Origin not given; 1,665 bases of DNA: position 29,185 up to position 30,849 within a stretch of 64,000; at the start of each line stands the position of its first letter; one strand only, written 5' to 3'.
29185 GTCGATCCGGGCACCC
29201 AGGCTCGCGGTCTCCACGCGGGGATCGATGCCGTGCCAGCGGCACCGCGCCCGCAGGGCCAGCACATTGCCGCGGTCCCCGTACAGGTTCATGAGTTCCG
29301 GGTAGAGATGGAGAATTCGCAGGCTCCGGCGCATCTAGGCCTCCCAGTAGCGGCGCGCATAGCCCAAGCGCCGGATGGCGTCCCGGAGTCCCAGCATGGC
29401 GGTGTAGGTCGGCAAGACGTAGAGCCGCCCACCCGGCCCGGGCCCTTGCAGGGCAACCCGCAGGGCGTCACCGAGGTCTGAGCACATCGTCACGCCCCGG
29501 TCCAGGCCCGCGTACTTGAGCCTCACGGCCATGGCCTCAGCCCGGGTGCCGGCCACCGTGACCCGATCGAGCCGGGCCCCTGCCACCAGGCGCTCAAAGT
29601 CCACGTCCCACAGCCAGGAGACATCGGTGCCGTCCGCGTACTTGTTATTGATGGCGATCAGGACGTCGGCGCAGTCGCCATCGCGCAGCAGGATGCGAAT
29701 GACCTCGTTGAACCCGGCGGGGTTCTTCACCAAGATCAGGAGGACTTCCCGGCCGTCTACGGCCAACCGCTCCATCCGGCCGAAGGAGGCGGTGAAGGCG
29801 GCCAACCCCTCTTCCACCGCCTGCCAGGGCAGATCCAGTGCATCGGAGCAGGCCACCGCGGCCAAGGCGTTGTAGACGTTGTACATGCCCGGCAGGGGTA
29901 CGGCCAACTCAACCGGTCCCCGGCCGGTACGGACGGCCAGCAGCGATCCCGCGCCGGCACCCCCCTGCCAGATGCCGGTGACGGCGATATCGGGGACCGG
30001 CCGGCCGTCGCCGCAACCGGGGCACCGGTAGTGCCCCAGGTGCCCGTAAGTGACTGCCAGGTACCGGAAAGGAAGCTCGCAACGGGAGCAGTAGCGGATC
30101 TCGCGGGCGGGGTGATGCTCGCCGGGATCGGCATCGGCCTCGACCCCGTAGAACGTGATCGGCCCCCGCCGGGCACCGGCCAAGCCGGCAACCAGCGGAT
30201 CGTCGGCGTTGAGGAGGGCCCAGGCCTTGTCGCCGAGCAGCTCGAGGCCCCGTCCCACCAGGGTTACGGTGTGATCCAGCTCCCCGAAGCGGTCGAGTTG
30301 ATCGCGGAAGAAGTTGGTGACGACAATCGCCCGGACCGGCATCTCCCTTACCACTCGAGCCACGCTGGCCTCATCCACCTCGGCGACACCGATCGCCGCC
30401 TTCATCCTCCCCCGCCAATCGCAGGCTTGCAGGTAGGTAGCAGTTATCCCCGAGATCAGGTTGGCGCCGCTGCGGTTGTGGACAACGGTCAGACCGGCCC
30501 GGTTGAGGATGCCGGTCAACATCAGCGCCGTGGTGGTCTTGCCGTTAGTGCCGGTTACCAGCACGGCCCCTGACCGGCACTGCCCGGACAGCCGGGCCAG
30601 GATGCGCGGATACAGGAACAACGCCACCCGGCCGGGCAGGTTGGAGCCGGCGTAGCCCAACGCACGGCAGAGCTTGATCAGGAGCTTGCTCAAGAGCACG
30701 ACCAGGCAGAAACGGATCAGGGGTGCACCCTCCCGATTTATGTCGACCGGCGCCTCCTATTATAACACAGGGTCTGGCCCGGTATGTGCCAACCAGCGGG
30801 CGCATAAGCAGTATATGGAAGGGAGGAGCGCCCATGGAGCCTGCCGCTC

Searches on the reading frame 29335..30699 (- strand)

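Call 83: search_protein_families(library=pfam, proteins=[window:29335-30699:-], max_evalue=0.00001)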
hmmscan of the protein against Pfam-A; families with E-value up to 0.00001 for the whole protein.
window:29335-30699:- (454 aa): 2 families
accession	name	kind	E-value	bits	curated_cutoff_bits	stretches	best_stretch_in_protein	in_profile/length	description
PF08353.15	MurT_C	-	4.5e-31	107.5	25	1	323-435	1-110/110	MurT ligase C-terminal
PF08245.18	Mur_ligase_M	-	8.4e-17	62.2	24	1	48-190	1-151/200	Mur ligase middle domain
